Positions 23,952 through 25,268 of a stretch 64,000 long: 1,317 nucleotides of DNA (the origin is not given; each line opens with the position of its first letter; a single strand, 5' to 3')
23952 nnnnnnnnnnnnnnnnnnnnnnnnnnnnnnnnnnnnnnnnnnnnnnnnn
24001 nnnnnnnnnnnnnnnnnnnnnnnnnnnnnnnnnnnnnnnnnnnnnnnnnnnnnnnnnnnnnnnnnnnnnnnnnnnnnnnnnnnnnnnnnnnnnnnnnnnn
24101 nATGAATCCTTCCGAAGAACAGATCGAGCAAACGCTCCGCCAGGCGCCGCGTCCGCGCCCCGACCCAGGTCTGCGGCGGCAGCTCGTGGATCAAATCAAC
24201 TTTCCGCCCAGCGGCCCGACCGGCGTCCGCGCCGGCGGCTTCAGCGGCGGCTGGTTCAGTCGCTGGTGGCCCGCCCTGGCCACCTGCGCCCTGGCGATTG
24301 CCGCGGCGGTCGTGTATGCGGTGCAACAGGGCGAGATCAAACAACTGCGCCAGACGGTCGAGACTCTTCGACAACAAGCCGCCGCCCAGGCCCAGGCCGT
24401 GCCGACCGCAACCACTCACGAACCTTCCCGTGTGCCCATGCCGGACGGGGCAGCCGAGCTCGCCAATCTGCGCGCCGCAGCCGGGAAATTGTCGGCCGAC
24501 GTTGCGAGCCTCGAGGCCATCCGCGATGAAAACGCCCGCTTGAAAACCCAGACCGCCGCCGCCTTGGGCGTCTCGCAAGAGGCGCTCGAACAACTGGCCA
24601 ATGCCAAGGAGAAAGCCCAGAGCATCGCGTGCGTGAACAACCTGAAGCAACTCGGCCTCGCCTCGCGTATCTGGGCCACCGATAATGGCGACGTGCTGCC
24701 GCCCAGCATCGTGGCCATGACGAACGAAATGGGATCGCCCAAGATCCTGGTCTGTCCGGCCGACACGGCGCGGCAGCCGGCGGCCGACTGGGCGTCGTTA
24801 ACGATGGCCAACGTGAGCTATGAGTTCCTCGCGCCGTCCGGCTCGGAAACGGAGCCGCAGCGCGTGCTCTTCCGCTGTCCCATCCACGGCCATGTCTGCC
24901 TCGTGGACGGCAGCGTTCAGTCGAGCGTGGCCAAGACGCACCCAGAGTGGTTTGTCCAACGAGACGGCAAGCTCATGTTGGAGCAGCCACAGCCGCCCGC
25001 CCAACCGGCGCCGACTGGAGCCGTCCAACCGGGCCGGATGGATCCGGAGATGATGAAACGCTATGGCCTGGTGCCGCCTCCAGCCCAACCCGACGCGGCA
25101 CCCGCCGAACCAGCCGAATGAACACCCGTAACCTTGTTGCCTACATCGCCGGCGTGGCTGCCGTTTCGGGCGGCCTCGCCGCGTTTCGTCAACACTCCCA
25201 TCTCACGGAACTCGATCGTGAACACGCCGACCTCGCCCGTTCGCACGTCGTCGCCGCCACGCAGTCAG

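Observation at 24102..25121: Anti-sigma factor whose extracytoplasmic sensor is a DUF1559 (H-X9-DG) pseudopilin-like domain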

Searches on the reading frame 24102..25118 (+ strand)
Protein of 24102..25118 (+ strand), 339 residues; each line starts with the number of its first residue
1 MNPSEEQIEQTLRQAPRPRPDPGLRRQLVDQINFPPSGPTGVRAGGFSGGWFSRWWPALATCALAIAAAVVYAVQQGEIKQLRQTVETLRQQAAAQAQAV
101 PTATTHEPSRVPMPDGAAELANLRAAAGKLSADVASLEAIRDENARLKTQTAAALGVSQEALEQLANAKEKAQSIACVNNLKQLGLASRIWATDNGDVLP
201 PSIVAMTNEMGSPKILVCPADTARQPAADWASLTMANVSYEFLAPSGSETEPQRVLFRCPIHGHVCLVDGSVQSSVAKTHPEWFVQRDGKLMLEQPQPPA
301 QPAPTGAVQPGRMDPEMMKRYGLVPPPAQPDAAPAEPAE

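Call 6: search_protein_families(library=pfam, proteins=[window:24102-25118:+], max_evalue=10)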
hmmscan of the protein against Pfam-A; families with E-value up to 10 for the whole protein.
window:24102-25118:+ (339 aa): 3 families
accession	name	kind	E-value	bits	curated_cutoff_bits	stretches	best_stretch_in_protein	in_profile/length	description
PF03713.19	DUF305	-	0.023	15.2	27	1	67-129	34-96/151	Domain of unknown function (DUF305)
PF07596.16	SBP_bac_10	-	0.072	13.6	23.3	1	167-188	2-23/268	Protein of unknown function (DUF1559)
PF09307.15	MHC2-interact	-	0.11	12.8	26.9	1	59-114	39-92/109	CLIP, MHC2 interacting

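Call 7: search_protein_families(library=ncbifam, proteins=[window:24102-25118:+], max_evalue=10)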
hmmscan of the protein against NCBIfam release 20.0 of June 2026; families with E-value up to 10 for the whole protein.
window:24102-25118:+ (339 aa): 5 families
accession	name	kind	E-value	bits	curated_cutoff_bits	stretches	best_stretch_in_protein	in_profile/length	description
NF010518.0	PRK13922.13-3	equivalog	0.0023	17.2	385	1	59-152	21-115/295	rod shape-determining protein MreC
NF033885.1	conj_TraP_IncI1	equivalog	0.009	15.8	135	1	57-175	15-133/217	conjugal transfer protein TraP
NF058560.1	FblAmlydTptrFapF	equivalog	1.1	8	700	1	61-100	8-47/420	fibril amyloid transporter FapF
TIGR04211.1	SH3_and_anchor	equivalog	1.5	8.4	65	1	105-176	60-131/198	TIGR04211 family SH3 domain-containing protein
TIGR03879.1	near_KaiC_dom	domain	5.2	7.6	65.1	0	139-174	29-65/91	probable regulatory domain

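Call 16: find_homologous_proteins(query=window:24102-25118:+, max_evalue=0.001)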
Query window:24102-25118:+ (339 aa): 412 proteins with E <= 0.001 among 8000 candidates; the best 120 are listed.
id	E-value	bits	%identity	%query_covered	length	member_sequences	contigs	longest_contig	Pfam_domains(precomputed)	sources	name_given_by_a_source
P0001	1.5e-219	746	100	100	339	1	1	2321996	-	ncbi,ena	-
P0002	3.2e-179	613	81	96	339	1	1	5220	-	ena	-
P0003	1.1e-177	608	82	99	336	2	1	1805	-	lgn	-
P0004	1.4e-173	595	79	96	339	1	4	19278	-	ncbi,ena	-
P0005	6.8e-173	593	79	99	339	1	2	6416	-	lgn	-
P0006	8.1e-165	566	77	95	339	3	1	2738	-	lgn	-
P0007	9.4e-122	425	62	96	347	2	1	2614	-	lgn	-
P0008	4.7e-109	383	58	96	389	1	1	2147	-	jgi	jgi:hypothetical protein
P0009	1.2e-106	375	52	99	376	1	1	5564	-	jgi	-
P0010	4.5e-105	370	54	96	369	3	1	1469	-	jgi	jgi:hypothetical protein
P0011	3.6e-100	354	53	95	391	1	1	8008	-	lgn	-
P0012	5.4e-100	353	52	96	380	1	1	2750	-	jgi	jgi:hypothetical protein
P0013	3.4e-97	344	51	97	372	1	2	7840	PF07596.17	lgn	-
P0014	3.0e-95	337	55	96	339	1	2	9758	-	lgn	-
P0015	3.4e-95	337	48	99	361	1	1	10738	-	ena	-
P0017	1.9e-89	318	49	97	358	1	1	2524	PF07596.17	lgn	-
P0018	2.1e-89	318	48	97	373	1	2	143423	-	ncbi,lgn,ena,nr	ncbi:MAG: DUF1559 domain-containing protein [Verrucomicrobiales bacterium]|nr:DUF1559 domain-contain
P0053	1.3e-84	303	43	99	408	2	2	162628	-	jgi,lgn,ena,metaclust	metaclust:\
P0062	9.0e-84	300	50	93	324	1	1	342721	-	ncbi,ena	-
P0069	4.7e-83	297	47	97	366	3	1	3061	PF07596.17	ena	-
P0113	9.3e-81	290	45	96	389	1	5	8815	PF07596.17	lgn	-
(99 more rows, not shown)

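Call 20: find_encoding_contigs(protein=P0001, flank=8000, max_places=3)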
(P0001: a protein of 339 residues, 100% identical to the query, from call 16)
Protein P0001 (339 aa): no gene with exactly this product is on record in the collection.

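Call 21: find_encoding_contigs(protein=P0018, flank=6000, max_places=2)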
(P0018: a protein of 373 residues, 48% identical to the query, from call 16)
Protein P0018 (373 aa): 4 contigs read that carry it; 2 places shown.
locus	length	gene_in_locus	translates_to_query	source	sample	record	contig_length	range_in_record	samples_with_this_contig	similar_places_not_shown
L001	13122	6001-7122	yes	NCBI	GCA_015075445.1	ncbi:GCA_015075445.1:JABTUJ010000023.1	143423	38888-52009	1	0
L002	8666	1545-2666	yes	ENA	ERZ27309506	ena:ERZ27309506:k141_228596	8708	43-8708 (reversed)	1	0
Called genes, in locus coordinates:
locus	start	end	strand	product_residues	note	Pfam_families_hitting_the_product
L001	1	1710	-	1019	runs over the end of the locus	PF23500:DUF7133, PF00034:Cytochrom_C (faint)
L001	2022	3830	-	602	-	PF04551:GcpE, PF26540:GcpE_C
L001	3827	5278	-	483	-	PF02163:Peptidase_M50, PF00595:PDZ (faint), PF13180:PDZ_2, PF17820:PDZ_6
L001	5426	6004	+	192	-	PF07638:Sigma70_ECF, PF04542:Sigma70_r2, PF08281:Sigma70_r4_2, PF04545:Sigma70_r4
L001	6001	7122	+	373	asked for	-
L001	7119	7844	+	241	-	-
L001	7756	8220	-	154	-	-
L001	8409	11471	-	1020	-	PF16586:DUF5060, PF01839:FG-GAP (faint), PF13517:FG-GAP_3, PF07593:UnbV_ASPIC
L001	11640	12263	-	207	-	-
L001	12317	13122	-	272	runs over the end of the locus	PF07963:N_methyl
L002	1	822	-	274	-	?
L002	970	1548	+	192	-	PF07638:Sigma70_ECF, PF04542:Sigma70_r2, PF08281:Sigma70_r4_2, PF04545:Sigma70_r4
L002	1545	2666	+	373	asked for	-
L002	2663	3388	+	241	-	-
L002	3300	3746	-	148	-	-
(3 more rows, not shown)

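Call 22: find_encoding_contigs(protein=P0062, flank=6000, max_places=2)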
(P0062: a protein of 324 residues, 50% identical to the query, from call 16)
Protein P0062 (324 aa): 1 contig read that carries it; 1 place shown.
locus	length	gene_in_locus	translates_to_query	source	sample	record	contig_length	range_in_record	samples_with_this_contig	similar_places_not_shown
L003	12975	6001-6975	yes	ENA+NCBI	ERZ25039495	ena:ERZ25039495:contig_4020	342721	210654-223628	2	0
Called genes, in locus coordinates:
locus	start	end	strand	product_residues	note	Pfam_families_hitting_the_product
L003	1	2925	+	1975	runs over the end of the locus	PF00989:PAS, PF08447:PAS_3, PF00989:PAS, PF13426:PAS_9, PF00989:PAS, PF08448:PAS_4, PF13426:PAS_9, PF00989:PAS, +25 more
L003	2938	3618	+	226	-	PF00072:Response_reg, PF00196:GerE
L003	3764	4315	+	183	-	-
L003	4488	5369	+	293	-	PF00892:EamA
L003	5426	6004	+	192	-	PF07638:Sigma70_ECF (weak), PF04542:Sigma70_r2, PF08281:Sigma70_r4_2, PF04545:Sigma70_r4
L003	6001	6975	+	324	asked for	-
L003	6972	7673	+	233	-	-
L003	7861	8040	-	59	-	-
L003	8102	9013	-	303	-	-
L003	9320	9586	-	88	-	PF13561:adh_short_C2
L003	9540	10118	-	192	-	PF00106:adh_short, PF08659:KR, PF13561:adh_short_C2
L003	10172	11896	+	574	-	PF00465:Fe-ADH (weak), PF13685:Fe-ADH_2, PF01761:DHQ_synthase, PF24621:DHQS_C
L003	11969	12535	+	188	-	PF00117:GATase, PF07722:Peptidase_C26 (weak)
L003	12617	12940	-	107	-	PF00076:RRM_1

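Call 23: find_encoding_contigs(protein=P0053, flank=6000, max_places=2)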
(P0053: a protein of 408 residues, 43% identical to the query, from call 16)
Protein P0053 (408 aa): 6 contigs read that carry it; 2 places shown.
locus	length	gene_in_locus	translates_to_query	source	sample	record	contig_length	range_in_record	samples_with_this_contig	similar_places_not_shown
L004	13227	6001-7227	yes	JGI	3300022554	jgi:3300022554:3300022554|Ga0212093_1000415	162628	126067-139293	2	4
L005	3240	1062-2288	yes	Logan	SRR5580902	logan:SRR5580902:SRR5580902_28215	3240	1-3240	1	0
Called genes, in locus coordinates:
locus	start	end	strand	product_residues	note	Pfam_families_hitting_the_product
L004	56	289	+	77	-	-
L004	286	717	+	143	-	PF01850:PIN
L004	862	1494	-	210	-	-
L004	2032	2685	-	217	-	-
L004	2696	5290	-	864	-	PF00270:DEAD, PF13604:AAA_30 (faint), PF22527:DEXQc_Suv3 (weak), PF00271:Helicase_C (weak)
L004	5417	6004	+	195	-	PF07638:Sigma70_ECF (faint), PF04542:Sigma70_r2, PF08281:Sigma70_r4_2, PF04545:Sigma70_r4, PF13556:HTH_30 (weak)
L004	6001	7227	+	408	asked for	-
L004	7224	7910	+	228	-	-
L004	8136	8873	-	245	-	PF01255:Prenyltransf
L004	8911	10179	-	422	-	PF00709:Adenylsucc_synt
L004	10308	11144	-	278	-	PF24161:CCDC39 (weak), PF23649:FKBP15 (weak)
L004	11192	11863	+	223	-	PF02190:LON_substr_bdg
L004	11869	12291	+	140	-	PF08899:DUF1844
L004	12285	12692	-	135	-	PF01842:ACT, PF13291:ACT_4 (faint), PF19571:ACT_8, PF13840:ACT_7 (faint), PF22629:ACT_AHAS_ss, PF22468:ACT_9 (faint), PF01842:ACT (weak), PF22629:ACT_AHAS_ss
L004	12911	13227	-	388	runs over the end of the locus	PF00022:Actin (weak), PF06723:MreB_Mbl, PF25229:Salactin (faint)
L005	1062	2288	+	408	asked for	-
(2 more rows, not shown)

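Call 24: find_related_loci(query=A1, collection=genome_contigs, flank=4000)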
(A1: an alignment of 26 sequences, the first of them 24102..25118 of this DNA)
Query A1 (339 aa) in genome_contigs; peptide patterns used: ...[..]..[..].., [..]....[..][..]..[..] (x = any residue, [..] = any of these).
599 stretches matched a pattern (row limit reached: there are more); 425 encode a relative of the query (tblastn E <= 1e-3); the best 80 are kept; 80 distinct loci.
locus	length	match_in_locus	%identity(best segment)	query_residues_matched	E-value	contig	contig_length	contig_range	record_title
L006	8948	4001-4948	47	1-315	4e-84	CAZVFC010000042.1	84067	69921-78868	MAG TPA_asm: uncultured Verrucomicrobiota bacterium isolate binchicken_co66_227 genome assembly, contig: NODE_539_length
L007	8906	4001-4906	50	7-301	3e-82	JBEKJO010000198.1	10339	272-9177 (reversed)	MAG: Verrucomicrobiota bacterium isolate SPRUCE 325 SPRUCE_325_198, whole genome shotgun sequence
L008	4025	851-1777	50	1-300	4e-79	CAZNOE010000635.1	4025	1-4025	MAG TPA_asm: uncultured Bifidobacteriaceae bacterium isolate SRP119689_co1_68 genome assembly, contig: NODE_38990_length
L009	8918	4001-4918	48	1-293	9e-79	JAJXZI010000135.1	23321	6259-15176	MAG: bacterium isolate BP7.bin46 NODE_3000_length_23321_cov_1.411313, whole genome shotgun sequence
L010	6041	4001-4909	47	2-299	1e-76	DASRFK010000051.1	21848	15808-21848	MAG TPA_asm: Verrucomicrobiia bacterium isolate SMAG_U10030 k141_20192, whole genome shotgun sequence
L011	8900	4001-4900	46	1-293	4e-74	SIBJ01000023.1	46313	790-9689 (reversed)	MAG: Pedosphaera sp. isolate Baikal-deep-G230 BACOMB-C3210, whole genome shotgun sequence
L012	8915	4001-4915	46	1-302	2e-72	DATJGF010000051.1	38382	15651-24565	MAG TPA_asm: Candidatus Limnocylindrales bacterium isolate SMAG_U15479 k141_2852242, whole genome shotgun sequence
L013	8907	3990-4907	45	1-298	7e-72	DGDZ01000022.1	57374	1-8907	MAG TPA_asm: Verrucomicrobia subdivision 3 bacterium UBA3939 UBA3939_contig_7442, whole genome shotgun sequence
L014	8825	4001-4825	39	8-273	5e-50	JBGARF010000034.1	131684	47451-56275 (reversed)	MAG: Limisphaerales bacterium isolate MAG_MBR_H10.46 MBRH10-46_opera_contig_594, whole genome shotgun sequence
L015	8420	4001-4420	56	161-297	2e-48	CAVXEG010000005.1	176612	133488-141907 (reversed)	MAG: uncultured Verrucomicrobiae bacterium isolate MFD02199.bin.2.8 genome assembly, contig: contig_12606, whole genome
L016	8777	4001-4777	37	54-307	9e-47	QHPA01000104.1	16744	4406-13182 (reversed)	MAG: Verrucomicrobia bacterium isolate AV4 14_0927_12_20cm_scaffold_9337_curated, whole genome shotgun sequence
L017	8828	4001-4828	37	4-273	4e-46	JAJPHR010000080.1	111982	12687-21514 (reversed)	MAG: Verrucomicrobia bacterium isolate Centralia_MAG_180 k107_14112894, whole genome shotgun sequence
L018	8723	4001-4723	46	75-294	3e-45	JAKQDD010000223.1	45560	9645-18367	MAG: Verrucomicrobiota bacterium isolate USDE_maxbin.037 k141_1105862, whole genome shotgun sequence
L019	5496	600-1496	35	1-293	7e-42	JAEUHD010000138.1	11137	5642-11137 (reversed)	MAG: Verrucomicrobiales bacterium isolate new MAG-8 k141_1266256, whole genome shotgun sequence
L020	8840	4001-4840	36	1-273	9e-41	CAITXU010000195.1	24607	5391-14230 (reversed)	MAG: uncultured Verrucomicrobia bacterium isolate Kiruna_bin-02725 genome assembly, contig: bin-02725:195/298, whole gen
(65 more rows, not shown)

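Call 83: search_protein_representatives(alignment_id=A1)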
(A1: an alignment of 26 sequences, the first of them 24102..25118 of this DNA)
Query: 26 sequences, 360 profile positions. Proteins with E-value up to 0.001 (for the whole library): 10846; up to 1e-10: 2407; up to 1e-30: 420. The best 150 are listed.
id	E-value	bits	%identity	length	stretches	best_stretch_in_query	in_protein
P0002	9.1e-151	518.9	-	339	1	1-337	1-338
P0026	8.2e-147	505.9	-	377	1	1-352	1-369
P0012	3.0e-141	487.6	-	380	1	1-356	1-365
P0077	1.7e-139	481.8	-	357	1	1-358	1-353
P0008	2.5e-138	478.0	-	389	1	1-355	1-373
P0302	2.9e-133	461.3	-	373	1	1-355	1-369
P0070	2.4e-129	448.4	-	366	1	5-351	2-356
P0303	3.7e-126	437.9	-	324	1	1-308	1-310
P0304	1.6e-123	429.2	-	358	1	1-336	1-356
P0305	1.9e-121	422.4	-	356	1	1-352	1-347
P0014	9.8e-121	420.1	-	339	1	1-334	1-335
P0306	8.8e-118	410.4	-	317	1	2-305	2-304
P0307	1.4e-116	406.5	-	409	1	3-353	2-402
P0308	2.9e-116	405.3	-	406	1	1-355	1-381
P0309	3.3e-116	405.2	-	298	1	1-297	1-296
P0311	9.9e-115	400.3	-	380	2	44-355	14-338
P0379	3.0e-86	306.6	-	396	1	19-305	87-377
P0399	2.4e-78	280.6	-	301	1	44-325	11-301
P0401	2.3e-75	270.8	-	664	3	163-279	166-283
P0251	4.8e-69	250.0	-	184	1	167-301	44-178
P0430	5.2e-67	243.3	-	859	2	158-355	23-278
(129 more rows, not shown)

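Call 85: search_protein_families(library=pfam, proteins=[P0379, P0401, P0430], max_evalue=0.01)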
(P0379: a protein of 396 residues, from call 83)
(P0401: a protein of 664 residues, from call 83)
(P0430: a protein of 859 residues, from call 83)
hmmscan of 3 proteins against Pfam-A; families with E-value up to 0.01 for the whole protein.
P0379 (396 aa): 4 families
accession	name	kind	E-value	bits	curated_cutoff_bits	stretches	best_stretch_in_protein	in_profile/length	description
PF04545.22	Sigma70_r4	-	1.7e-07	31.1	24.1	1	13-60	1-48/50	Sigma-70, region 4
PF08281.18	Sigma70_r4_2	-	2.9e-07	30.5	25.7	1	12-60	6-54/54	Sigma-70, region 4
PF22980.2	Myb_DNA-bind_8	-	0.00062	19.5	27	1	34-59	21-46/50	Myb-like DNA-binding domain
PF07596.16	SBP_bac_10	-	0.0047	17.4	23.3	0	238-265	2-29/268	Protein of unknown function (DUF1559)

P0401 (664 aa): 5 families
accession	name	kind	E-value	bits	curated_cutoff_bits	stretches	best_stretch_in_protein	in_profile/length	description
PF13927.12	Ig_3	-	2.2e-16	60.5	30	2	511-578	1-78/78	Immunoglobulin domain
PF07679.22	I-set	-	1.2e-11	44.9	23.7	2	512-590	1-88/90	Immunoglobulin I-set domain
PF07596.16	SBP_bac_10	-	9.9e-11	42.6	23.3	0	181-203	9-31/268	Protein of unknown function (DUF1559)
PF07686.23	V-set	-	1.4e-05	25.7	26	0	550-577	66-93/109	Immunoglobulin V-set domain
PF13895.12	Ig_2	-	0.0021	18.7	27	0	521-578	9-65/79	Immunoglobulin domain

P0430 (859 aa): 14 families
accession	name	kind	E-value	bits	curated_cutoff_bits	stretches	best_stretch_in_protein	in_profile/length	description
PF13646.12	HEAT_2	-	2.5e-52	175.6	27.7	7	550-637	2-87/88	HEAT repeats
PF02985.28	HEAT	-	1.5e-34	115.1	23.5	1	582-609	2-29/31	HEAT repeat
PF03130.22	HEAT_PBS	-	9.4e-16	57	20.9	1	596-624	1-27/27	PBS lyase HEAT-like repeat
PF13513.12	HEAT_EZ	-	5.8e-14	52.7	27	1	596-639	3-54/55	HEAT-like repeat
PF00514.29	Arm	-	1e-13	51.2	20.6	0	485-512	13-40/41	Armadillo/beta-catenin-like repeat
PF12717.13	Cnd1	-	3.3e-13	50.4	26.4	1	563-658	2-103/162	non-SMC mitotic condensation complex subunit 1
PF01602.26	Adaptin_N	-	5.3e-11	42.2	37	1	549-656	81-197/524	Adaptin N terminal region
PF20168.4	PDS5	-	6.5e-09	34.6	27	1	485-639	243-386/1053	Sister chromatid cohesion protein PDS5 protein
PF24714.1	TOR1L1_N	-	1.6e-05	24.8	43.3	0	579-621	210-252/281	TORTIFOLIA1 N-terminal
PF12755.13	Vac14_Fab1_bd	-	1.8e-05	25.7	22.1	0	351-379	31-59/97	Vacuolar 14 Fab1-binding region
PF12348.14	CLASP_N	-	2.7e-05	24.3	27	0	735-776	160-197/227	CLASP N terminal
PF12765.13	Cohesin_HEAT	-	4.6e-05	24.2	21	0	298-317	21-40/42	HEAT repeat associated with sister chromatid cohesion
PF07596.16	SBP_bac_10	-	0.0012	19.4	23.3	1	40-64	6-30/268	Protein of unknown function (DUF1559)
PF22646.2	PPP2R1A-like_HEAT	-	0.002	18.9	27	0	757-816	9-72/78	PPP2R1A-like HEAT repeat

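Call 86: find_encoding_contigs(protein=P0379, flank=5000, max_places=3)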
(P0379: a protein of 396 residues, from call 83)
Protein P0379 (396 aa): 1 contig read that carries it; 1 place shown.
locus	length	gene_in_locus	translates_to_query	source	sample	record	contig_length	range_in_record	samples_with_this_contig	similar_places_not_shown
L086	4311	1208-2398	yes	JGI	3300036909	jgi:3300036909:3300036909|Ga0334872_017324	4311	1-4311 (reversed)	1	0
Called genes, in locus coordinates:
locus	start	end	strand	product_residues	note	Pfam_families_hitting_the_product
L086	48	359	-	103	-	PF02452:PemK_toxin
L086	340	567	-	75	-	-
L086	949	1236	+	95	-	PF04542:Sigma70_r2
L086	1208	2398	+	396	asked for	PF04545:Sigma70_r4, PF08281:Sigma70_r4_2 (weak)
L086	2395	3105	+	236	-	-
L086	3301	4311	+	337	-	?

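Call 102: find_encoding_contigs(protein=P0311, flank=4000, max_places=3)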
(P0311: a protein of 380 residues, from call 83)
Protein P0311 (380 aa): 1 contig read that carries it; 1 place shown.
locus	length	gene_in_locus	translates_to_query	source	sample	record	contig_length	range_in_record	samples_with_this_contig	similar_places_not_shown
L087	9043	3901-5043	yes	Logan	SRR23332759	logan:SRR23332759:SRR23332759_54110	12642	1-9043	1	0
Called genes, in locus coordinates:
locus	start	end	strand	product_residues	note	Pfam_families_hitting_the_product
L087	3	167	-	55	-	?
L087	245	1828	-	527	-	PF03629:SASA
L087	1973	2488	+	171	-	-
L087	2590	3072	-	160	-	PF01047:MarR, PF12802:MarR_2, PF13463:HTH_27 (weak)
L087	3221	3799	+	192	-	PF07638:Sigma70_ECF (weak), PF04542:Sigma70_r2, PF08281:Sigma70_r4_2 (weak), PF04545:Sigma70_r4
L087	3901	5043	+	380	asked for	-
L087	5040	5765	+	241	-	-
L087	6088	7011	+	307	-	PF03480:DctP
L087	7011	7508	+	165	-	PF04290:DctQ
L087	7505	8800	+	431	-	PF06808:DctM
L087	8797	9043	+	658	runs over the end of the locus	PF00009:GTP_EFTU, PF03144:GTP_EFTU_D2 (weak), PF25461:Beta-barrel_SelB, PF09107:WHD_3rd_SelB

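Call 103: find_encoding_contigs(protein=P0399, flank=4000, max_places=3)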
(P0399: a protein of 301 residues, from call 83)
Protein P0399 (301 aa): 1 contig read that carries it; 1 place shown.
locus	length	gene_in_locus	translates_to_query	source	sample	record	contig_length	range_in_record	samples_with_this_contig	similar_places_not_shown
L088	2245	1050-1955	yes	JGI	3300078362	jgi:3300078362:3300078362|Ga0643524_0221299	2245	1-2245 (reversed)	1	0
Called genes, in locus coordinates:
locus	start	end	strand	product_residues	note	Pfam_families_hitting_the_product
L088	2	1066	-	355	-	?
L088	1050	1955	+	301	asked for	-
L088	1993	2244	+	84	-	?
